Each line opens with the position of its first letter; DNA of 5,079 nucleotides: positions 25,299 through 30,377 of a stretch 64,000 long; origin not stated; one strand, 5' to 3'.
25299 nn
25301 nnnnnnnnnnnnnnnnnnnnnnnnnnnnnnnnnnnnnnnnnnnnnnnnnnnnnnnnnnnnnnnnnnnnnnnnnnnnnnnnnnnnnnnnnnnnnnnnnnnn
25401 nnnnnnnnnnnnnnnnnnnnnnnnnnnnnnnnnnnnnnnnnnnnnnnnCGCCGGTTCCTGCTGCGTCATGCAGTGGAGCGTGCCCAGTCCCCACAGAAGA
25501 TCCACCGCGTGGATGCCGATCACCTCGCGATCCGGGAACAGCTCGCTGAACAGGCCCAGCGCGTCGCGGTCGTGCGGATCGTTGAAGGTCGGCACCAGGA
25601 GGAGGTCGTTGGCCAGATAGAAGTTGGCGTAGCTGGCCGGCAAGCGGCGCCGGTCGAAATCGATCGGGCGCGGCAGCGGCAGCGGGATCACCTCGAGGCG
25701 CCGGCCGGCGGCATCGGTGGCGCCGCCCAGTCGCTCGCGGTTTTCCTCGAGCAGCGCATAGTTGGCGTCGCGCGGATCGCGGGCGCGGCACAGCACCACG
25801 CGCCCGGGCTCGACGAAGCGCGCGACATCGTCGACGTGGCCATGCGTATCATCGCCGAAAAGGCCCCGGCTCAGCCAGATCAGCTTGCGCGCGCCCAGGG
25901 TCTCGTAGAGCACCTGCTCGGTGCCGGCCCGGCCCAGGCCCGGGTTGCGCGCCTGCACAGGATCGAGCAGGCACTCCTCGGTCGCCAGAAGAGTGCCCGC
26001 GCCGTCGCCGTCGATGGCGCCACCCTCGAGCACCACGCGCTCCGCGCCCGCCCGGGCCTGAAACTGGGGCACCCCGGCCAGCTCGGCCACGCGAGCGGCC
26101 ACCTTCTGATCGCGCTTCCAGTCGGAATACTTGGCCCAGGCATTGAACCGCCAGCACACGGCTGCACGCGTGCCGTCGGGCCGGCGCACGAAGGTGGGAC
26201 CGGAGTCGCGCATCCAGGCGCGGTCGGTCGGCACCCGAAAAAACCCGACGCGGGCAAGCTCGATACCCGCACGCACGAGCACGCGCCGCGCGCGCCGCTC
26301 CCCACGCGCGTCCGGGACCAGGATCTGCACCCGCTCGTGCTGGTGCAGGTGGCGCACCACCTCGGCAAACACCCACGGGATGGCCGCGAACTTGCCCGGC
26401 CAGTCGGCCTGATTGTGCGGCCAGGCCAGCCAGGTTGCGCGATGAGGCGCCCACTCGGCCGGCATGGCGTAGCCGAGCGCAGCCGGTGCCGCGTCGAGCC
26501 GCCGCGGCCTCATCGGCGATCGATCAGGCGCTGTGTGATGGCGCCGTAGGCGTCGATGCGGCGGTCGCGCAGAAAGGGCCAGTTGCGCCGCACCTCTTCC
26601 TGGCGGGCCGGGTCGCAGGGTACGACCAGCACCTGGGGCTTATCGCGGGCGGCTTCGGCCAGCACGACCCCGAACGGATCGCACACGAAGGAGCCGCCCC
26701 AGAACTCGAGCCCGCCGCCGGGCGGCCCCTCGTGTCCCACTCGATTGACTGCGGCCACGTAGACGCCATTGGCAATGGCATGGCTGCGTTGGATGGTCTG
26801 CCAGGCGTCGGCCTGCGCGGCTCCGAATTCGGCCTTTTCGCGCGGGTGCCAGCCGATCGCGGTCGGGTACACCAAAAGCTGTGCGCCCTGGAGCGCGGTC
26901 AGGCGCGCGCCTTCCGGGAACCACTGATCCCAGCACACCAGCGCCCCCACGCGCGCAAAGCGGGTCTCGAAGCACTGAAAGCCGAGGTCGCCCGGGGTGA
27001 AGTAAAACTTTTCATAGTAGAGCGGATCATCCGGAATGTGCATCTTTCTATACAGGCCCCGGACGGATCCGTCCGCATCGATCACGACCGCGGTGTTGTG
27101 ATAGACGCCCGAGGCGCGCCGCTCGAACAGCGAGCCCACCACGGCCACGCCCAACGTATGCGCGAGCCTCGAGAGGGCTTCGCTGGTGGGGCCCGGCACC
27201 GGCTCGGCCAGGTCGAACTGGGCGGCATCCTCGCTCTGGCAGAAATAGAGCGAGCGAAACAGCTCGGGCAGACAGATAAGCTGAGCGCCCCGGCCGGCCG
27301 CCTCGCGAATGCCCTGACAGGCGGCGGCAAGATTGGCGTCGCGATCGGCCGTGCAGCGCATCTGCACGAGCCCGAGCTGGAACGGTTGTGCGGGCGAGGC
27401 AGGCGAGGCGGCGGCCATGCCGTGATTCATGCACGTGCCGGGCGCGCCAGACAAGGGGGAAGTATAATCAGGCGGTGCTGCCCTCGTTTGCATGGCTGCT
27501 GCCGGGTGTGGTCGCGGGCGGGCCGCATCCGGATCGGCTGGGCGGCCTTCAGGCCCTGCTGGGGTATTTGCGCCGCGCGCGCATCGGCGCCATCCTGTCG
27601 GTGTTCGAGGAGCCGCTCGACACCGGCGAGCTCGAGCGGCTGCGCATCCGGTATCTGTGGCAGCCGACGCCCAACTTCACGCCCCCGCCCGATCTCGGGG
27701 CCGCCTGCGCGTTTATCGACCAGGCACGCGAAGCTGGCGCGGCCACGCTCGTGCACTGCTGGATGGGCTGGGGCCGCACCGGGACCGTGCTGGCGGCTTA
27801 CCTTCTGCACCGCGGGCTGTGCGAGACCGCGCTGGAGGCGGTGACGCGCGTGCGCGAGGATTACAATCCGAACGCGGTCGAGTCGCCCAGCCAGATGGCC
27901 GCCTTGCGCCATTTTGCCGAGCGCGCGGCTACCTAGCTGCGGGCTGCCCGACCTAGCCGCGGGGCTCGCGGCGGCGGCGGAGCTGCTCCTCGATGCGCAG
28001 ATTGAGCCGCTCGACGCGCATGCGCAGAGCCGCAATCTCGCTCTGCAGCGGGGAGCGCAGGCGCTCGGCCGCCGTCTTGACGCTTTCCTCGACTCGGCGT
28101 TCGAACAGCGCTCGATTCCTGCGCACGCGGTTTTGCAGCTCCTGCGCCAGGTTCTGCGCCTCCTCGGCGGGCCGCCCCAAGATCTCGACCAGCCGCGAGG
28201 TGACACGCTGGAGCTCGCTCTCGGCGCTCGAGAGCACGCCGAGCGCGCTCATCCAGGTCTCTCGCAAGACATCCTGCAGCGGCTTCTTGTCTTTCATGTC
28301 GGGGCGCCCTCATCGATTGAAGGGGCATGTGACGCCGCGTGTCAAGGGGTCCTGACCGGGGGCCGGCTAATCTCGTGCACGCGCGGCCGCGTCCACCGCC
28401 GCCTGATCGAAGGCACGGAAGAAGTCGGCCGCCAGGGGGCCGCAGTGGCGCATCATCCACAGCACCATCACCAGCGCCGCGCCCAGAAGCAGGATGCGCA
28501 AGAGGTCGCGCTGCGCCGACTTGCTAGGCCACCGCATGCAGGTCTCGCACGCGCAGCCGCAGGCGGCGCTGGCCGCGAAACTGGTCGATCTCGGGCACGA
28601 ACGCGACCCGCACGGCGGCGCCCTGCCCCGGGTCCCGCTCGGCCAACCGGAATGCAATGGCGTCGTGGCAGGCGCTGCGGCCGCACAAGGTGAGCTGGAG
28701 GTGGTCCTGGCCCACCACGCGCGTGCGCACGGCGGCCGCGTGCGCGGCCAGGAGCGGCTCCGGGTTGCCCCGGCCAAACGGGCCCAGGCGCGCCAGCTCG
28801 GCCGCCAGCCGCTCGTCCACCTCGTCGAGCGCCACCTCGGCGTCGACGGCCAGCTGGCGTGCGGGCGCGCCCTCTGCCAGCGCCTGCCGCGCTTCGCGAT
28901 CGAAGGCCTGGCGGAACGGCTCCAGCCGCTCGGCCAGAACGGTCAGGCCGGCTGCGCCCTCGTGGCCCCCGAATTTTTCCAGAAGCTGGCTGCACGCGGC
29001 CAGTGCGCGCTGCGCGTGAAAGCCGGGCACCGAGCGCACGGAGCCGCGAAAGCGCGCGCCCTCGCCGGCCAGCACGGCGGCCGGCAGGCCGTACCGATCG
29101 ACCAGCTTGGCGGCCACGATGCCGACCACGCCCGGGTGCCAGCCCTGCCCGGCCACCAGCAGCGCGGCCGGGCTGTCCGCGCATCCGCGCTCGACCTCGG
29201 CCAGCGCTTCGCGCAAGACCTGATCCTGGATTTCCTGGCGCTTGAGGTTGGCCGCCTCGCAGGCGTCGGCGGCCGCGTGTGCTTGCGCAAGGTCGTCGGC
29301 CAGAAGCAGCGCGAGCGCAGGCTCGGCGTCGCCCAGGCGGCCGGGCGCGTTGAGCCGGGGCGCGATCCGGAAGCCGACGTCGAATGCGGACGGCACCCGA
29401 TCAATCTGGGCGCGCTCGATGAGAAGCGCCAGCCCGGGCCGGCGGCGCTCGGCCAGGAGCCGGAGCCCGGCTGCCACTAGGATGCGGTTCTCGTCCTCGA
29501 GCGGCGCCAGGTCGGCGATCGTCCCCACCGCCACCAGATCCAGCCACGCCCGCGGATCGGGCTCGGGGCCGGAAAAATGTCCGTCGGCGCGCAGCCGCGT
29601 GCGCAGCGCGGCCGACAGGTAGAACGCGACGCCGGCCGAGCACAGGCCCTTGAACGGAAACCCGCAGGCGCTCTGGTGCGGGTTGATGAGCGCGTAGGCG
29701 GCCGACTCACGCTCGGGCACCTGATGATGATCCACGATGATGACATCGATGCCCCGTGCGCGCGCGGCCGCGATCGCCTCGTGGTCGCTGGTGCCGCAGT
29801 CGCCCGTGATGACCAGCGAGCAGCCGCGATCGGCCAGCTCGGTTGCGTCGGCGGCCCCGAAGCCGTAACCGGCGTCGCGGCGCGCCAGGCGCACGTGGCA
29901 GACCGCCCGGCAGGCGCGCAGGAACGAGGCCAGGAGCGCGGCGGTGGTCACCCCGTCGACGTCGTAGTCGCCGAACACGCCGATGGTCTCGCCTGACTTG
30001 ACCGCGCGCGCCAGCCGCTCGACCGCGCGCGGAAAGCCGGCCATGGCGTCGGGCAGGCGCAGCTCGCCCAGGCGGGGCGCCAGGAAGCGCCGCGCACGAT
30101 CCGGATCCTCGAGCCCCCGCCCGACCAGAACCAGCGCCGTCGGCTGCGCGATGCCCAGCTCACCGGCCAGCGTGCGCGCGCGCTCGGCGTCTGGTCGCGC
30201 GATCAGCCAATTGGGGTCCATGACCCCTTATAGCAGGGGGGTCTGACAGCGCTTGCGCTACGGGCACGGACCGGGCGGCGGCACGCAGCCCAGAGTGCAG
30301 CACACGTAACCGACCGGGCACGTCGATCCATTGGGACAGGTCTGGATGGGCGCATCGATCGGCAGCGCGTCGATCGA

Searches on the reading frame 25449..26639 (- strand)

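Call 43: search_protein_families(library=pfam, proteins=[window:25449-26639:-], max_evalue=0.00001)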
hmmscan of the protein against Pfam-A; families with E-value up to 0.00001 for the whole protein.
window:25449-26639:- (397 aa): 1 family
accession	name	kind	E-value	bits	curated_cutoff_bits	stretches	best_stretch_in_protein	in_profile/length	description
PF04371.20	PAD_porph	-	2.3e-116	389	25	1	59-396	2-321/321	Porphyromonas-type peptidyl-arginine deiminase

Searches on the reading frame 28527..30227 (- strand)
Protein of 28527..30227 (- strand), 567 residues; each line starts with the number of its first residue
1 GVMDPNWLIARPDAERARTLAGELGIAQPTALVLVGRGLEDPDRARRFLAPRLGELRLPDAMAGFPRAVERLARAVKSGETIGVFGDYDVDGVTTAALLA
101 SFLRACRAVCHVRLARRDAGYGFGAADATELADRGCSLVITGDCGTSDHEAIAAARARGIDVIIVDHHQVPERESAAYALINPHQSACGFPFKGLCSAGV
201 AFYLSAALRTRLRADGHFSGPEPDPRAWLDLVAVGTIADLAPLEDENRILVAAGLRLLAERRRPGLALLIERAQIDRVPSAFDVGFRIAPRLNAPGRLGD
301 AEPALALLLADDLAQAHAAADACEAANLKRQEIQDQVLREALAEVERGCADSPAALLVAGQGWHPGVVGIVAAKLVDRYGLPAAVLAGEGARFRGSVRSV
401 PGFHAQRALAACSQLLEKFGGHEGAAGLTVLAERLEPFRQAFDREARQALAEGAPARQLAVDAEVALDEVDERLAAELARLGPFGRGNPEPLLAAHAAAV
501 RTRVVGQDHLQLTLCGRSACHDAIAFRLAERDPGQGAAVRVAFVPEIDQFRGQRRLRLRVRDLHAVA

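Call 43: search_protein_families(library=pfam, proteins=[window:28527-30227:-], max_evalue=0.00001)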
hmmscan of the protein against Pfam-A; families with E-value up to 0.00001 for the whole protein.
window:28527-30227:- (567 aa): 3 families
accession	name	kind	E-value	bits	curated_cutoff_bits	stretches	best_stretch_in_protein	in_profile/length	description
PF17768.7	RecJ_OB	-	3.9e-23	82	27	1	461-562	1-107/107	RecJ OB domain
PF01368.27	DHH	-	9.9e-22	78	28.1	1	82-236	2-125/125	DHH family, N-terminal domain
PF02272.25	DHHA1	-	2.9e-14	53.8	25.9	1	357-446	5-100/102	DHHA1 domain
